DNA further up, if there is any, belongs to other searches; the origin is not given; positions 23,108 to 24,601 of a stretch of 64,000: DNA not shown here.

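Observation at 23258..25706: Beta-roll plus zincin-like secreted protein translationally coupled to two unknown ORFs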

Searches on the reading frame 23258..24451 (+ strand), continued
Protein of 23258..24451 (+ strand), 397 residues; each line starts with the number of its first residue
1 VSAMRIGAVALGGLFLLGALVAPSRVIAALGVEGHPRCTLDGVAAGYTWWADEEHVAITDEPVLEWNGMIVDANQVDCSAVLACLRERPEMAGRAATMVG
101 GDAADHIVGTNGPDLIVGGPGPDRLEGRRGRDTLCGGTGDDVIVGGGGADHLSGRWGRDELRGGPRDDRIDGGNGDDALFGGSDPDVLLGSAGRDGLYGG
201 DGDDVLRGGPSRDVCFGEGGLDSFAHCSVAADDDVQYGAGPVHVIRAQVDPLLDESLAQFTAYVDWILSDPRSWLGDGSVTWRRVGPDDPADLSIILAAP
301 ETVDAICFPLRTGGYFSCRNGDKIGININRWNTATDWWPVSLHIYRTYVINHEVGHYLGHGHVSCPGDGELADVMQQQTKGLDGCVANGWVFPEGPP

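Call 46: find_encoding_contigs(protein=P0231, flank=5000, max_places=2)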
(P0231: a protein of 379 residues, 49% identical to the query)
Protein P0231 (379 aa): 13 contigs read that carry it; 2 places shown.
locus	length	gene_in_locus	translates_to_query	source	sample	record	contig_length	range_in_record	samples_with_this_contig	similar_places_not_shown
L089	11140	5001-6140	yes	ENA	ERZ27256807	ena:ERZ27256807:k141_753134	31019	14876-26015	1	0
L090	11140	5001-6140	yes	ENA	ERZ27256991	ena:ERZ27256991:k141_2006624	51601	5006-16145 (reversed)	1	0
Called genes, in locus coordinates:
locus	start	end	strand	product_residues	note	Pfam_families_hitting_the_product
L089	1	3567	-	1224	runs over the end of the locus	PF00082:Peptidase_S8, PF13620:CarboxypepD_reg, PF13715:CarbopepD_reg_2, PF17802:SpaA (faint), PF13620:CarboxypepD_reg, PF13715:CarbopepD_reg_2 (weak), PF13620:CarboxypepD_reg, PF13715:CarbopepD_reg_2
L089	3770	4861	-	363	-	PF01926:MMR_HSR1, PF02421:FeoB_N (weak), PF06071:YchF-GTPase_C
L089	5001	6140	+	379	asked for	PF00353:HemolysinCabind, PF11350:DUF3152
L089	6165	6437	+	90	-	-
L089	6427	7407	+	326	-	PF19681:DUF6183 (faint)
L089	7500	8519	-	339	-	PF00296:Bac_luciferase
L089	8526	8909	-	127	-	PF01842:ACT (weak), PF13291:ACT_4 (faint), PF13840:ACT_7 (faint), PF19571:ACT_8 (weak), PF22629:ACT_AHAS_ss (faint), PF01842:ACT (weak)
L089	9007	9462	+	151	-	PF10604:Polyketide_cyc2, PF03364:Polyketide_cyc (faint)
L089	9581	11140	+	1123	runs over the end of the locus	PF02811:PHP, PF07733:DNA_pol3_alpha, PF17657:DNA_pol3_finger, PF14579:HHH_6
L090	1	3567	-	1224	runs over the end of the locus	PF17210:SdrD_B (faint), PF00082:Peptidase_S8, PF13620:CarboxypepD_reg, PF13715:CarbopepD_reg_2, PF13620:CarboxypepD_reg, PF13715:CarbopepD_reg_2 (weak), PF13620:CarboxypepD_reg, PF13715:CarbopepD_reg_2, +3 more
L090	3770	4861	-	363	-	PF01926:MMR_HSR1, PF02421:FeoB_N (weak), PF06071:YchF-GTPase_C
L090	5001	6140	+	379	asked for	PF00353:HemolysinCabind, PF11350:DUF3152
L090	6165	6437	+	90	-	-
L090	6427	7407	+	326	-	PF19681:DUF6183 (faint)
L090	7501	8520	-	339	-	PF00296:Bac_luciferase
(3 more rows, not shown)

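Call 47: find_encoding_contigs(protein=P0241, flank=5000, max_places=2)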
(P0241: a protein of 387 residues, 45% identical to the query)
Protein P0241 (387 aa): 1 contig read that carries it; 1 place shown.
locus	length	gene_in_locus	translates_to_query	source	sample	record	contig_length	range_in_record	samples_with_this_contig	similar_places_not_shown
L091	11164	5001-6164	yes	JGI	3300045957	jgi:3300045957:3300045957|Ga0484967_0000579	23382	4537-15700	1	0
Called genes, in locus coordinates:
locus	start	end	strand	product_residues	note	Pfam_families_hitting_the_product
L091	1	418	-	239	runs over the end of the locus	PF22618:RskA_N (weak), PF10099:RskA_C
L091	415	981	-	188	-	PF04542:Sigma70_r2, PF08281:Sigma70_r4_2, PF04545:Sigma70_r4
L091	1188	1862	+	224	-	PF06414:Zeta_toxin (faint), PF00485:PRK, PF01121:CoaE (faint), PF13238:AAA_18 (weak)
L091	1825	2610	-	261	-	PF25182:NonGDSL (weak), PF00657:Lipase_GDSL, PF13472:Lipase_GDSL_2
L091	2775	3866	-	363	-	PF01926:MMR_HSR1, PF02421:FeoB_N (weak), PF06071:YchF-GTPase_C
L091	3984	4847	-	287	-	PF01842:ACT, PF00551:Formyl_trans_N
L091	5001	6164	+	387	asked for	PF00353:HemolysinCabind, PF11350:DUF3152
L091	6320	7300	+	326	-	-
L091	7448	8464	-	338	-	PF00296:Bac_luciferase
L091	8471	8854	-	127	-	PF01842:ACT (weak), PF13291:ACT_4 (faint), PF13840:ACT_7 (faint), PF22629:ACT_AHAS_ss (faint), PF19571:ACT_8 (weak), PF22468:ACT_9 (faint), PF01842:ACT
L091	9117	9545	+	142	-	PF09394:Inhibitor_I42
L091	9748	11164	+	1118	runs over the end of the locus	PF02811:PHP, PF07733:DNA_pol3_alpha, PF17657:DNA_pol3_finger, PF14579:HHH_6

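Call 57: find_encoding_contigs(protein=P0237, flank=4000, max_places=1)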
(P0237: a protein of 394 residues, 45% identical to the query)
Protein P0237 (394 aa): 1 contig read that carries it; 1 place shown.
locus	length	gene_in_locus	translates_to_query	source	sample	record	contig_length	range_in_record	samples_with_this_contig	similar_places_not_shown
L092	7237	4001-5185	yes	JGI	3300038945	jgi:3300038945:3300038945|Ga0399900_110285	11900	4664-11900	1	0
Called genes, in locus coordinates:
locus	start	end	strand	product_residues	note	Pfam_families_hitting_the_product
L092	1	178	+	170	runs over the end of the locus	PF13380:CoA_binding_2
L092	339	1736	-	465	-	PF01134:GIDA (faint), PF01262:AlaDh_PNT_C (faint), PF01266:DAO (faint), PF07992:Pyr_redox_2, PF12831:FAD_oxidored (weak), PF13738:Pyr_redox_3, PF00070:Pyr_redox, PF02852:Pyr_redox_dim, +3 more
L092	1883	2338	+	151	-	PF10604:Polyketide_cyc2, PF03364:Polyketide_cyc, PF08327:AHSA1 (weak)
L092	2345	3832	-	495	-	PF00171:Aldedh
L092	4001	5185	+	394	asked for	PF00353:HemolysinCabind (weak), PF11350:DUF3152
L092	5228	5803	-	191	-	PF03703:bPH_2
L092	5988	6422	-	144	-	PF04075:F420H2_quin_red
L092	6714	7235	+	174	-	?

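Call 58: find_encoding_contigs(protein=P0254, flank=4000, max_places=1)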
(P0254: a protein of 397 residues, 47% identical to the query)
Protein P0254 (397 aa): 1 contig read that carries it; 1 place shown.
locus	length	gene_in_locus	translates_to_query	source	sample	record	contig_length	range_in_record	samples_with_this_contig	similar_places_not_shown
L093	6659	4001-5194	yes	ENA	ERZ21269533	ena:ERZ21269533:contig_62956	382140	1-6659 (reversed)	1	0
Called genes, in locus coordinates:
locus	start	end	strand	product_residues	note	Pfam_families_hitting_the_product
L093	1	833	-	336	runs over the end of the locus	PF03976:PPK2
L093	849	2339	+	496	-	PF01425:Amidase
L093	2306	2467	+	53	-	-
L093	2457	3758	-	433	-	-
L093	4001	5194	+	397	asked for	PF11350:DUF3152, PF00395:SLH (faint)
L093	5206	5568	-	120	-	PF00903:Glyoxalase (weak)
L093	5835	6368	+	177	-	-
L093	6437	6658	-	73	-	?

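Call 59: find_encoding_contigs(protein=P0286, flank=4000, max_places=1)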
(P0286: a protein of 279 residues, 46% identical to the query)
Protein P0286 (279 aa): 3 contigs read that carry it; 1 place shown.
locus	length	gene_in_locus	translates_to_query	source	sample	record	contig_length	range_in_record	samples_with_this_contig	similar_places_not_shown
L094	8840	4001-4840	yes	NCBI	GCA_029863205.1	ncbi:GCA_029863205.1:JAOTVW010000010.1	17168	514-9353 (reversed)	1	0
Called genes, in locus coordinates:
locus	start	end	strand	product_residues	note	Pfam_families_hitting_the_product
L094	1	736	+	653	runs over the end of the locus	PF00289:Biotin_carb_N, PF02222:ATP-grasp, PF02786:CPSase_L_D2, PF07478:Dala_Dala_lig_C, PF02785:Biotin_carb_C, PF21139:BT_MCC_alpha, PF00364:Biotin_lipoyl, PF25917:BSH_RND (weak), +1 more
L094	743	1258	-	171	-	PF04167:DUF402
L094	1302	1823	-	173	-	PF04978:MST, PF12867:DinB_2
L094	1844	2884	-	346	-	PF00753:Lactamase_B, PF19583:ODP (faint), PF12706:Lactamase_B_2 (faint)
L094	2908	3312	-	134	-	-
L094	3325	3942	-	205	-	PF08241:Methyltransf_11, PF13649:Methyltransf_25 (faint)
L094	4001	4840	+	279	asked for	PF11350:DUF3152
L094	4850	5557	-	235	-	PF00378:ECH_1, PF16113:ECH_2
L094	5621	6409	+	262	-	PF00903:Glyoxalase, PF18029:Glyoxalase_6 (weak), PF00903:Glyoxalase, PF18029:Glyoxalase_6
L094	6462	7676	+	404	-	PF00155:Aminotran_1_2 (weak), PF00266:Aminotran_5, PF01053:Cys_Met_Meta_PP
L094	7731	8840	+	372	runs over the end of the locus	PF00005:ABC_tran, PF13304:AAA_21 (faint)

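Call 67: search_protein_families(library=padloc, proteins=[window:23267-24448:+], max_evalue=0.1)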
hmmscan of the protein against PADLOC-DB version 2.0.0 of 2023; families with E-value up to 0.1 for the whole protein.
window:23267-24448:+ (394 aa): 1 family
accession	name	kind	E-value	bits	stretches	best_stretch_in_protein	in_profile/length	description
PDLC04141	capP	-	0.059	10.8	1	344-365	68-88/242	capP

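Call 68: search_protein_families(library=phrogs, proteins=[window:23267-24448:+], max_evalue=0.1)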
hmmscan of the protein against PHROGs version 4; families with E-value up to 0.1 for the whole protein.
window:23267-24448:+ (394 aa): 0 families
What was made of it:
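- On Toxin-immunity or anti-phage defence system: PADLOC and PHROGs give no significant hit (calls 67, 68).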

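Call 79: list_cluster_members(proteins=[P0208, P0001, P0121])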
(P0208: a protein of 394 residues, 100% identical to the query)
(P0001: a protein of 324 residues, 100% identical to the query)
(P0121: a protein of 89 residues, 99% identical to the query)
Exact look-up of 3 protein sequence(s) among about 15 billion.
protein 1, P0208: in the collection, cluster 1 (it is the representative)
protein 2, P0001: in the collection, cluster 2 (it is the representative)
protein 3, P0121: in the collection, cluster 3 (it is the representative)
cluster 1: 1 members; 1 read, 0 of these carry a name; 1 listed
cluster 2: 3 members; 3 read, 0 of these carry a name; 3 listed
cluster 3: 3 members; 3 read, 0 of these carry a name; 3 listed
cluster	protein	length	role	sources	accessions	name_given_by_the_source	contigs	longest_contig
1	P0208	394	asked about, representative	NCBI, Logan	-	-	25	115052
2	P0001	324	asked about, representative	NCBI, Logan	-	-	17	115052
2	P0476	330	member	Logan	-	-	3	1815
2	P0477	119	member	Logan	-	-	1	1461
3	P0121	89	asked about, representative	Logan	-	-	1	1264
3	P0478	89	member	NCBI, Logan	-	-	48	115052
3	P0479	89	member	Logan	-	-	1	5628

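Call 80: find_encoding_contigs(protein=P0244, flank=3000, max_places=3)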
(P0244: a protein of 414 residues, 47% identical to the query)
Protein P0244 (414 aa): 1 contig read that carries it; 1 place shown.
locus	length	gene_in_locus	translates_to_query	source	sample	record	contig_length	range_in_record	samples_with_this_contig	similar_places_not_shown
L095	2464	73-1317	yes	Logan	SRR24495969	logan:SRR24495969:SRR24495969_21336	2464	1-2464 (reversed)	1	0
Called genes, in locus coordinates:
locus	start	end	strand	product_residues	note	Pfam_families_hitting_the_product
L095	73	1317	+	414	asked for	PF00353:HemolysinCabind, PF11350:DUF3152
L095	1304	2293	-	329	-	PF00353:HemolysinCabind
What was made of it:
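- Gene 1 homologues stand alone in L092 and L095 (calls 57, 80). RTX-DUF3152, SLH-DUF3152 and plain DUF3152 genes are monocistronic elsewhere (calls 57-59, 80).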

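Call 81: find_encoding_contigs(protein=P0238, flank=3000, max_places=3)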
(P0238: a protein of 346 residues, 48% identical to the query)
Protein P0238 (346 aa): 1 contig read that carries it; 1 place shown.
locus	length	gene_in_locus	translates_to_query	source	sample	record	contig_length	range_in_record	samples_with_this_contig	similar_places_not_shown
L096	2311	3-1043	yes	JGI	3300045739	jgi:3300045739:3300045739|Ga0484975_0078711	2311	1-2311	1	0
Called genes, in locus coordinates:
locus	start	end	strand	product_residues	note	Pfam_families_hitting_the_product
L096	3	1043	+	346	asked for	PF00353:HemolysinCabind, PF11350:DUF3152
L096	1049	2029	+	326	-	-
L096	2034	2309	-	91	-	?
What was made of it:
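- Tried and rejected: L095 has no ORF2 or ORF3, and L096 has gene 1 then ORF3 only (calls 80, 81).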

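Call 82: find_encoding_contigs(protein=P0230, flank=5000, max_places=1)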
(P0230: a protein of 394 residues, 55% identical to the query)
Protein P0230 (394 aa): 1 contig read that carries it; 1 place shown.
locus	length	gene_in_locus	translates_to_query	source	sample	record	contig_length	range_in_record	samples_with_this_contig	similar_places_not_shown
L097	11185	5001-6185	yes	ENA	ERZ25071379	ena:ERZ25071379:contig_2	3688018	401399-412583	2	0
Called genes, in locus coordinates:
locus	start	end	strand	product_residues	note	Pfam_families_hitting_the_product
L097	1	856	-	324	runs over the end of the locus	PF01553:Acyltransferase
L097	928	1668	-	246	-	PF10099:RskA_C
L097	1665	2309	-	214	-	PF04542:Sigma70_r2, PF08281:Sigma70_r4_2, PF04545:Sigma70_r4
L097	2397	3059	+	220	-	PF00485:PRK, PF13238:AAA_18 (weak)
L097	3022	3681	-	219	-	PF25182:NonGDSL (weak), PF00657:Lipase_GDSL, PF13472:Lipase_GDSL_2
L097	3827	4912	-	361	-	PF01926:MMR_HSR1, PF02421:FeoB_N, PF06071:YchF-GTPase_C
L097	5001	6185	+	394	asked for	PF00353:HemolysinCabind, PF11350:DUF3152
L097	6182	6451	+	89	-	-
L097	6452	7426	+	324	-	-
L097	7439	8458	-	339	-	PF00296:Bac_luciferase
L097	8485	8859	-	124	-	PF01842:ACT (weak), PF13291:ACT_4 (faint), PF13840:ACT_7 (faint), PF19571:ACT_8, PF22629:ACT_AHAS_ss (faint), PF22468:ACT_9 (faint), PF01842:ACT (weak)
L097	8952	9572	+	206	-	PF10708:DUF2510, PF06271:RDD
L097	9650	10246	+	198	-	PF06271:RDD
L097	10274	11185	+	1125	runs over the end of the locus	PF02811:PHP, PF07733:DNA_pol3_alpha, PF17657:DNA_pol3_finger, PF14579:HHH_6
